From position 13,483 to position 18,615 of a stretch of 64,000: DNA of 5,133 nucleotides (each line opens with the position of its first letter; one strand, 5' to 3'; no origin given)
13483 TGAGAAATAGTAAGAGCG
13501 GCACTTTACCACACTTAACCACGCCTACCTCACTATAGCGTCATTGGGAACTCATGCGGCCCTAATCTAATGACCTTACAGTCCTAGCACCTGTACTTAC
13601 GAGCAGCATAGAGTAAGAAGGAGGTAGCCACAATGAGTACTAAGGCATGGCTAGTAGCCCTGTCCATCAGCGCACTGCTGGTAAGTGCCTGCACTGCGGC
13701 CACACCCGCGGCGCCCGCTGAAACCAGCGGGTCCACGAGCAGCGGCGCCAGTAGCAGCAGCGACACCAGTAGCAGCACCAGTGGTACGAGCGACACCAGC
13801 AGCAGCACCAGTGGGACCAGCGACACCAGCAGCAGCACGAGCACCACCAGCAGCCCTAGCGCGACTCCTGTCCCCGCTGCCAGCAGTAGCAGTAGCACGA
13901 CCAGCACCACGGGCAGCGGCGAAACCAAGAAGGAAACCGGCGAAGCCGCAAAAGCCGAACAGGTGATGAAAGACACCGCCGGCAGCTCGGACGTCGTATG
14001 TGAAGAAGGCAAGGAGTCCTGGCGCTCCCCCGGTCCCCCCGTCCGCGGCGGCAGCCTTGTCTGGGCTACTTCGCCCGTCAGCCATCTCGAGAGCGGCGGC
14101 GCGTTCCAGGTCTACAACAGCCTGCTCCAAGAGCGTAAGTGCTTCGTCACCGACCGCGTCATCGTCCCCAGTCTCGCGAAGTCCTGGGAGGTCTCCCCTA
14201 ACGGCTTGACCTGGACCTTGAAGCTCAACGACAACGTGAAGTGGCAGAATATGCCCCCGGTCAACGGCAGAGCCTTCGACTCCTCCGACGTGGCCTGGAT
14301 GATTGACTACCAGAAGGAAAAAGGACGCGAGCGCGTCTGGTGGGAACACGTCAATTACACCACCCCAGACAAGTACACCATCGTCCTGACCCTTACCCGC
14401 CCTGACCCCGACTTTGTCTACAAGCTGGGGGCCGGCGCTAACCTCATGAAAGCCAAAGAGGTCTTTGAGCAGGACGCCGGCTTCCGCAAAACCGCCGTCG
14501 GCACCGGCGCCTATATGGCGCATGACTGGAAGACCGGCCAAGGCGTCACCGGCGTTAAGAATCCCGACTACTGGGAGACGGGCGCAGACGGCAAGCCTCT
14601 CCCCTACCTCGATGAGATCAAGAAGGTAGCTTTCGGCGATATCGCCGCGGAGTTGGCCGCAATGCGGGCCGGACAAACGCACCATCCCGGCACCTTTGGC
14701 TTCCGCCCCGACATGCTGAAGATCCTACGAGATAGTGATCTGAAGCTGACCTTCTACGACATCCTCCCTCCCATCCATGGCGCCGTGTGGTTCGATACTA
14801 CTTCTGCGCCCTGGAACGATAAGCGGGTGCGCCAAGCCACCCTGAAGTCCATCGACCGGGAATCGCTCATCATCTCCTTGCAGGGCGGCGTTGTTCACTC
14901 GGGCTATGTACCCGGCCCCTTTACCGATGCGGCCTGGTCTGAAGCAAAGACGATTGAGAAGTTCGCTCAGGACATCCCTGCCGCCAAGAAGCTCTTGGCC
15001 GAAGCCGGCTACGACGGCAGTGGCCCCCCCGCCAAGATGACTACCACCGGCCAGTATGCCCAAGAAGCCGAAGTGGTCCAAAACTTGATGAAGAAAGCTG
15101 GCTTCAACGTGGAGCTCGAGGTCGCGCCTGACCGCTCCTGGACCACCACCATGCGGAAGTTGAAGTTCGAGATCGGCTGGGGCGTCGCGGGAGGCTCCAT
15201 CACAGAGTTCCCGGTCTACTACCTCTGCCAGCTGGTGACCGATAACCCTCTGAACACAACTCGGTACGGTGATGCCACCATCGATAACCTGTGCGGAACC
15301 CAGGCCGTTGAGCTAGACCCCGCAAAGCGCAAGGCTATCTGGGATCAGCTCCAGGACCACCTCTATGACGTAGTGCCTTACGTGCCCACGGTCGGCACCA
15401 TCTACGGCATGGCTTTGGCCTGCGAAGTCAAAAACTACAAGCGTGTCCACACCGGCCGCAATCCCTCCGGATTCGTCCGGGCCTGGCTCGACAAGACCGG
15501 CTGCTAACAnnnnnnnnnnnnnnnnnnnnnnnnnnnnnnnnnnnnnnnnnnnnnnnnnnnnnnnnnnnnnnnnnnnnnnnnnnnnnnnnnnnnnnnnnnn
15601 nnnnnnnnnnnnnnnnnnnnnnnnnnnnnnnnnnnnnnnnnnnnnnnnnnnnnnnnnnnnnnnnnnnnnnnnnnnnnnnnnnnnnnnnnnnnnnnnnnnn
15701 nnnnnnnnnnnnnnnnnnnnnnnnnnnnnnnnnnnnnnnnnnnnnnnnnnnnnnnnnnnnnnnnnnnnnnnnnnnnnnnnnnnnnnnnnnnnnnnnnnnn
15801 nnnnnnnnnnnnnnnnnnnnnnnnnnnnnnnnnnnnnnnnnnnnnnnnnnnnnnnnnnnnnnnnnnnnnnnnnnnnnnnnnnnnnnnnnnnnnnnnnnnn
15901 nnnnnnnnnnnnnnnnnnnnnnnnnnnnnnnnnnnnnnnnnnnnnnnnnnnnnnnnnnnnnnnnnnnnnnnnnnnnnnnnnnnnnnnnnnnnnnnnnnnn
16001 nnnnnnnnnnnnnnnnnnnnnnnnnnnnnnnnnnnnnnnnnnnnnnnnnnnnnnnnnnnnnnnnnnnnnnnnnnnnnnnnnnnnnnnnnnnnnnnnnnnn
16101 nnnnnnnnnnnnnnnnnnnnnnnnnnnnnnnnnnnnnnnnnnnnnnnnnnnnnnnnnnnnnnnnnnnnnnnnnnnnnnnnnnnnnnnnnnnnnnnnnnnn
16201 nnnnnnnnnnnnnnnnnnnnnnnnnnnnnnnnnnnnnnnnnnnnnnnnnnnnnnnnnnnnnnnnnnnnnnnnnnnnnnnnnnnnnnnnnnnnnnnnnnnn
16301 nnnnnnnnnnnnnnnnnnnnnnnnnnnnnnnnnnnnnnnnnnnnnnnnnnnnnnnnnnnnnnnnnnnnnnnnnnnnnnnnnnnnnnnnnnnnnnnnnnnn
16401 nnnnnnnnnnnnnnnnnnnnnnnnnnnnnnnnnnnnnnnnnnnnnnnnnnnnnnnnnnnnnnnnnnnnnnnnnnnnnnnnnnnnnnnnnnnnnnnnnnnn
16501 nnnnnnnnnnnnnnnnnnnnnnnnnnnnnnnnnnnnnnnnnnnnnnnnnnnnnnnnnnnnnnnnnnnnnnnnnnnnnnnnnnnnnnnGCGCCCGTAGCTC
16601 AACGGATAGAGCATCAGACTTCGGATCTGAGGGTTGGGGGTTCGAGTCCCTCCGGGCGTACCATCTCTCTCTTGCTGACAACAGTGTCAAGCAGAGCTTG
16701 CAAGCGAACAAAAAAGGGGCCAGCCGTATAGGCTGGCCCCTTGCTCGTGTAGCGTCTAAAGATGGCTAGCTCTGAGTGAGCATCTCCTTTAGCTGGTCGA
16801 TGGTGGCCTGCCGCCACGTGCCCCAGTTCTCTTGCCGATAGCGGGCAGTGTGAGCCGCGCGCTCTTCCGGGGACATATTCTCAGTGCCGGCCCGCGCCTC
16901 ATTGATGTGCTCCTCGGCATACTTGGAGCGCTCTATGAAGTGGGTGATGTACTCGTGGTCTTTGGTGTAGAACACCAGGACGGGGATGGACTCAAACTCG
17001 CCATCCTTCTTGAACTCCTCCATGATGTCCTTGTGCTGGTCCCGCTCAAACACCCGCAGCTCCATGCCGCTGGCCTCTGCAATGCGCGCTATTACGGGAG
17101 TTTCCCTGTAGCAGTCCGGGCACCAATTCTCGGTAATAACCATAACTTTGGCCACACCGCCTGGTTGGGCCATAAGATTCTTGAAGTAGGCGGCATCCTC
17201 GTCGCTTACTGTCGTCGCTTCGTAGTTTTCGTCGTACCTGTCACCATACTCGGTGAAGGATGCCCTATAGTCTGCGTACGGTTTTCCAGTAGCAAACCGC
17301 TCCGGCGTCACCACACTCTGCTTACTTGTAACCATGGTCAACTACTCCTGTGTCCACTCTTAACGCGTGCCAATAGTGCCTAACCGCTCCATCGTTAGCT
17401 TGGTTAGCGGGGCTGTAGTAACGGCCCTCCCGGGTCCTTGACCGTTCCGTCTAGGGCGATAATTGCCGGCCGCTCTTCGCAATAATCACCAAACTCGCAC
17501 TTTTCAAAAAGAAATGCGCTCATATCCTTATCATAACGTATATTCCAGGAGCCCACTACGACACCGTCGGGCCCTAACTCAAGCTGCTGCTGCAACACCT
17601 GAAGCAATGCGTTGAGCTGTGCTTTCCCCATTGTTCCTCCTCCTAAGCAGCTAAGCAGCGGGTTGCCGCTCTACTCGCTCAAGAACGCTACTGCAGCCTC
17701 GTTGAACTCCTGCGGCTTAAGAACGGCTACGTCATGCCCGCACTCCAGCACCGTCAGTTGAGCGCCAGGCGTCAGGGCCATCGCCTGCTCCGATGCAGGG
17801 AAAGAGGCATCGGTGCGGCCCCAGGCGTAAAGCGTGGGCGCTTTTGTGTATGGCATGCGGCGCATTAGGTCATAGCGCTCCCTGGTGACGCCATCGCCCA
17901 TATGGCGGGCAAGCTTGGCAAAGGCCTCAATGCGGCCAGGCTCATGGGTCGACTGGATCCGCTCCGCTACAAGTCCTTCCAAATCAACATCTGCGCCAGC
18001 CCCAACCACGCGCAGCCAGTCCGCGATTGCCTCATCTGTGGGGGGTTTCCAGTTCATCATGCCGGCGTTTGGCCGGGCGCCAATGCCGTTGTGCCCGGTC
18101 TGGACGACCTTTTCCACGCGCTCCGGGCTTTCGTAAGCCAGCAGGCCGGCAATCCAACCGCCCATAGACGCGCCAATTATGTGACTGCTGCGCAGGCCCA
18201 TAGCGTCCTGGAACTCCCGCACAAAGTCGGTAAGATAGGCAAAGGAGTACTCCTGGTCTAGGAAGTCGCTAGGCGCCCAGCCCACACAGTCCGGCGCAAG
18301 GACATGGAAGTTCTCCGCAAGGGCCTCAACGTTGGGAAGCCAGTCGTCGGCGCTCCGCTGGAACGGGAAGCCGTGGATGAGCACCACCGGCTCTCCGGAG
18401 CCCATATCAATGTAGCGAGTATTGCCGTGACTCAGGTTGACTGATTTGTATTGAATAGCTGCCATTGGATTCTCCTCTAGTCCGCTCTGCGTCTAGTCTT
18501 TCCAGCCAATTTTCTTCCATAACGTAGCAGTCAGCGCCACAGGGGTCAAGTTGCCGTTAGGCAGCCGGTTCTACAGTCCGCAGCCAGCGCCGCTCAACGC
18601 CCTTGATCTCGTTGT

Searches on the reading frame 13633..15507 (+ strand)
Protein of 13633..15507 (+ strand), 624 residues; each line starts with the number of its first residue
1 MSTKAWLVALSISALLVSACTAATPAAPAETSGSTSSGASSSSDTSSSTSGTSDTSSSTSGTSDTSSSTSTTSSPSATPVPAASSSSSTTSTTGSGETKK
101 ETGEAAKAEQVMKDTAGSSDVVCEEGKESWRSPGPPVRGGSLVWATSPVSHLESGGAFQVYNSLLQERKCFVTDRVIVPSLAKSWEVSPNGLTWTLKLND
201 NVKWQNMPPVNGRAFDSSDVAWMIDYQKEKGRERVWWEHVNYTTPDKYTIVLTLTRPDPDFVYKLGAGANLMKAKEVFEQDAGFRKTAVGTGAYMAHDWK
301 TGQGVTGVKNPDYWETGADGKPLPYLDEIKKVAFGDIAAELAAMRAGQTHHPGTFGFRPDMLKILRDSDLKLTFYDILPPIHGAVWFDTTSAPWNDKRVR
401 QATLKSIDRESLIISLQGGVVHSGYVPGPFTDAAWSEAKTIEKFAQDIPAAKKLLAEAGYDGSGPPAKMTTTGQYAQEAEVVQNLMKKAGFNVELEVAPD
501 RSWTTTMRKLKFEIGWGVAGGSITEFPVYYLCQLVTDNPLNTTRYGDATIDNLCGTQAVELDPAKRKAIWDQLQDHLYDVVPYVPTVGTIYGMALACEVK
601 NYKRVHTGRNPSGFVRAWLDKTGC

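Call 11: search_protein_families(library=pfam, proteins=[window:13633-15507:+])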
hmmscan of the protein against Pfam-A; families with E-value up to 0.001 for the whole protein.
window:13633-15507:+ (624 aa): 1 family
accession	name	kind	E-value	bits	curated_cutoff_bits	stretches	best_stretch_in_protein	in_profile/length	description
PF00496.27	SBP_bac_5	-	4e-58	197.7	32.4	1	177-535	2-361/368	Bacterial extracellular solute-binding proteins, family 5 Middle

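Call 39: search_protein_families(library=ncbifam, proteins=[window:13633-15507:+], max_evalue=0.001)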
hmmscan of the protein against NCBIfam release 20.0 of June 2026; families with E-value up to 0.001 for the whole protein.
window:13633-15507:+ (624 aa): 9 families
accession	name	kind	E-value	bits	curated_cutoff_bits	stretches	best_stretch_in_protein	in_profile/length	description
TIGR02294.1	nickel_nikA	equivalog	6.9e-19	67.7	393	1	173-461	44-328/501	nickel ABC transporter substrate-binding protein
NF011684.0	PRK15104.1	equivalog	2.3e-17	62.9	947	1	246-613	166-531/543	oligopeptide ABC transporter substrate-binding protein OppA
NF011942.0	PRK15413.1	equivalog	2.7e-17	62.7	594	1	172-587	66-481/512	glutathione ABC transporter substrate-binding protein GsiB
NF045467.1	Opp4A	equivalog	3.8e-17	61.7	650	1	394-461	314-381/556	oligopeptide ABC transporter substrate-binding protein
NF045468.1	Opp5A_nikA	equivalog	1.5e-15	56.7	600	1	176-462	56-320/488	nickel ABC transporter substrate-binding protein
NF011689.0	PRK15109.1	equivalog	5.7e-13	48.4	560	1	157-507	62-425/547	ABC transporter substrate-binding protein SapA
NF043070.1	DppA_dipep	equivalog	2.7e-12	46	1005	1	158-602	58-519/535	dipeptide ABC transporter periplasmic-binding protein DppA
NF047575.1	opine_bind_CntA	exception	5.7e-09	35.1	800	1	160-459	65-359/535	staphylopine-dependent metal ABC transporter substrate-binding lipoprotein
TIGR04028.1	SBP_KPN_01854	hypoth_equivalog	1e-07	31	468.5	1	177-461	44-332/509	TIGR04028 family ABC transporter substrate-binding protein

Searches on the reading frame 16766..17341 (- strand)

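Call 12: search_protein_families(library=pfam, proteins=[window:16766-17341:-])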
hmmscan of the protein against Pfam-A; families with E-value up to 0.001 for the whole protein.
window:16766-17341:- (191 aa): 2 families
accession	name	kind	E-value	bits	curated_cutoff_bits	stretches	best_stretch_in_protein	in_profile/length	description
PF14595.12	Thioredoxin_9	-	6.6e-27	94.4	25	1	23-149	5-128/129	Thioredoxin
PF06110.17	TXD17-like_Trx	-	0.00013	22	23.1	1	71-132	35-103/119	Thioredoxin domain-containing protein 17-like, thioredoxin domain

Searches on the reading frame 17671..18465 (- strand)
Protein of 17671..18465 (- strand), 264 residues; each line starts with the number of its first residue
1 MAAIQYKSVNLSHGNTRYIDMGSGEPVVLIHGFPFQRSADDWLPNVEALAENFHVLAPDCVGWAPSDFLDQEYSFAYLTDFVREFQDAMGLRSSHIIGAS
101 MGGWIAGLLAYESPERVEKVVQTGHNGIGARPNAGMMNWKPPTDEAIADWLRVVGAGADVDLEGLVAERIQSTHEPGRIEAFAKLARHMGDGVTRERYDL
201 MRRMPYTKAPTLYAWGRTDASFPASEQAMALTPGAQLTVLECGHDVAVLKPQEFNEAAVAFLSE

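Call 12: search_protein_families(library=pfam, proteins=[window:17671-18465:-])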
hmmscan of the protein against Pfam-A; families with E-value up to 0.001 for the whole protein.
window:17671-18465:- (264 aa): 2 families
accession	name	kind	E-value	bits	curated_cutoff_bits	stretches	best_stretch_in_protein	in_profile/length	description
PF00561.26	Abhydrolase_1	-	3.2e-19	70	25.8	1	26-137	2-103/245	alpha/beta hydrolase fold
PF12697.13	Abhydrolase_6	-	1.1e-15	59.4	26.3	1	27-257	1-217/217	Alpha/beta hydrolase family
